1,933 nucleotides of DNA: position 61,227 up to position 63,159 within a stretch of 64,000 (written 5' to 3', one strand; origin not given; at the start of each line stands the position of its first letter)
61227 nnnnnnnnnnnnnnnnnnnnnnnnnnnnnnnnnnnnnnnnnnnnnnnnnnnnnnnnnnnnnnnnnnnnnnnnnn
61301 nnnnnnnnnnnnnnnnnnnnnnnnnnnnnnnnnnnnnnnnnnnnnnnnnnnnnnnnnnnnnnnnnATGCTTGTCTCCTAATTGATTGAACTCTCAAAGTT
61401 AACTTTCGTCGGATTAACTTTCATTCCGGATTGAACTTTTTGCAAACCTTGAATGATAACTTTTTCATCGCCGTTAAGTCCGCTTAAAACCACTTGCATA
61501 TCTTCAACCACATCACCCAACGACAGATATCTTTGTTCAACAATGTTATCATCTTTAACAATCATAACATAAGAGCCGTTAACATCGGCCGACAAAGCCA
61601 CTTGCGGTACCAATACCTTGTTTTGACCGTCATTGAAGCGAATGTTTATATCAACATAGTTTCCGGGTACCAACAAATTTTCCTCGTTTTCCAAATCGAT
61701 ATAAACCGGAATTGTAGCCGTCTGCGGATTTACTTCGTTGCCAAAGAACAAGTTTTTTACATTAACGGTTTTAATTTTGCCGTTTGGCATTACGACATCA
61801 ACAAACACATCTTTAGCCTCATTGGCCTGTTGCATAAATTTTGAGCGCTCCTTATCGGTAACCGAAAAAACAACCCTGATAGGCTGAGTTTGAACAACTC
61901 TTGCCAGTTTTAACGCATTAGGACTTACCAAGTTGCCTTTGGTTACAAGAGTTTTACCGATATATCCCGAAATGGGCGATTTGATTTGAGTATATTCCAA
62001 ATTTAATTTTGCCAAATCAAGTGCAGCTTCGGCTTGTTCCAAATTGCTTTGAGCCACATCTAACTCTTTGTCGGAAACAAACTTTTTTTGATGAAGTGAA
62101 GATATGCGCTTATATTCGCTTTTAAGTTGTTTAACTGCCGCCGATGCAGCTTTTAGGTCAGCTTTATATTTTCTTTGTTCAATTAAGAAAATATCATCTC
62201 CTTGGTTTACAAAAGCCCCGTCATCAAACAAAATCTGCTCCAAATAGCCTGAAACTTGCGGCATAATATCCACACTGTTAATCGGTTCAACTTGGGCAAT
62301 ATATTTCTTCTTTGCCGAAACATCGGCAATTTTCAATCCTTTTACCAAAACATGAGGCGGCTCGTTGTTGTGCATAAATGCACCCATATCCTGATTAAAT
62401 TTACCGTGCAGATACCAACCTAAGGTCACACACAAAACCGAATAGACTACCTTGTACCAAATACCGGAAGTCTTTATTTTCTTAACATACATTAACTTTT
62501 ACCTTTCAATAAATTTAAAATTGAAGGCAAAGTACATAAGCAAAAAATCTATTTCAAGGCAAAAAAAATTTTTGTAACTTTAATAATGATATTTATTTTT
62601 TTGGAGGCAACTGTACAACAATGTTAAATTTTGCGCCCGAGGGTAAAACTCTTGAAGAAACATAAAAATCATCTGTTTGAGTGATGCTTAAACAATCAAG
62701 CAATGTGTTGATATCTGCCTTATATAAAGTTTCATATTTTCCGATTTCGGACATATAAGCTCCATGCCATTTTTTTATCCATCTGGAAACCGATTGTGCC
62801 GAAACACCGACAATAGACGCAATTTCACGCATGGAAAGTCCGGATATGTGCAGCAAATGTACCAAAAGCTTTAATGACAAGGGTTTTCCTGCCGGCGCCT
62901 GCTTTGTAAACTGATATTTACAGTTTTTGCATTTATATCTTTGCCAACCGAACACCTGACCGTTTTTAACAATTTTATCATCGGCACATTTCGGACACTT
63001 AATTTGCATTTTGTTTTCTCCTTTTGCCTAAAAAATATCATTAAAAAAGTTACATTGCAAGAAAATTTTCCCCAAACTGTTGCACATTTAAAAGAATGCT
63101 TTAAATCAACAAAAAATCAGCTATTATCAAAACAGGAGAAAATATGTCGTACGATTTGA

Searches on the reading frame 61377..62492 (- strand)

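Call 95: search_protein_families(library=pfam, proteins=[window:61377-62492:-], max_evalue=0.0001)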
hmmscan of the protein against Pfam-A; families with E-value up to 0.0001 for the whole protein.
window:61377-62492:- (371 aa): 3 families
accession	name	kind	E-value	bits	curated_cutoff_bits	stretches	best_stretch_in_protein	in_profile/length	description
PF16576.10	HlyD_D23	-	2.2e-10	40.6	30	1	74-280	20-214/214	Barrel-sandwich domain of CusB or HlyD membrane-fusion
PF13437.12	HlyD_3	-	4.5e-08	34.2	22.2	1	170-277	2-106/106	HlyD family secretion protein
PF13533.13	Biotin_lipoyl_2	-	2.1e-05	24.7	29.8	0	76-99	3-26/32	Biotin-lipoyl like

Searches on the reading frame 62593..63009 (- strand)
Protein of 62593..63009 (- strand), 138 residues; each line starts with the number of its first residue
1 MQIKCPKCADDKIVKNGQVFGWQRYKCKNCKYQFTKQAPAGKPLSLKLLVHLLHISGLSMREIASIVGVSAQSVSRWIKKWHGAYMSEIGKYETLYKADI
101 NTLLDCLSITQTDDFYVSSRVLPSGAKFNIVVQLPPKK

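Call 95: search_protein_families(library=pfam, proteins=[window:62593-63009:-], max_evalue=0.0001)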
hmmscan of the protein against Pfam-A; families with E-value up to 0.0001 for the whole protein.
window:62593-63009:- (138 aa): 3 families
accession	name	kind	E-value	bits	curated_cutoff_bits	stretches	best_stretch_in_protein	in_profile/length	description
PF13384.12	HTH_23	-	5.9e-07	29.6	24.6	1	52-82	12-44/50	Homeodomain-like domain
PF03811.18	Zn_ribbon_InsA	-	6.1e-07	29.5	26.1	1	2-31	5-35/35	InsA N-terminal domain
PF13518.12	HTH_28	-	2.4e-06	27.9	25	1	52-82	7-37/52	Helix-turn-helix domain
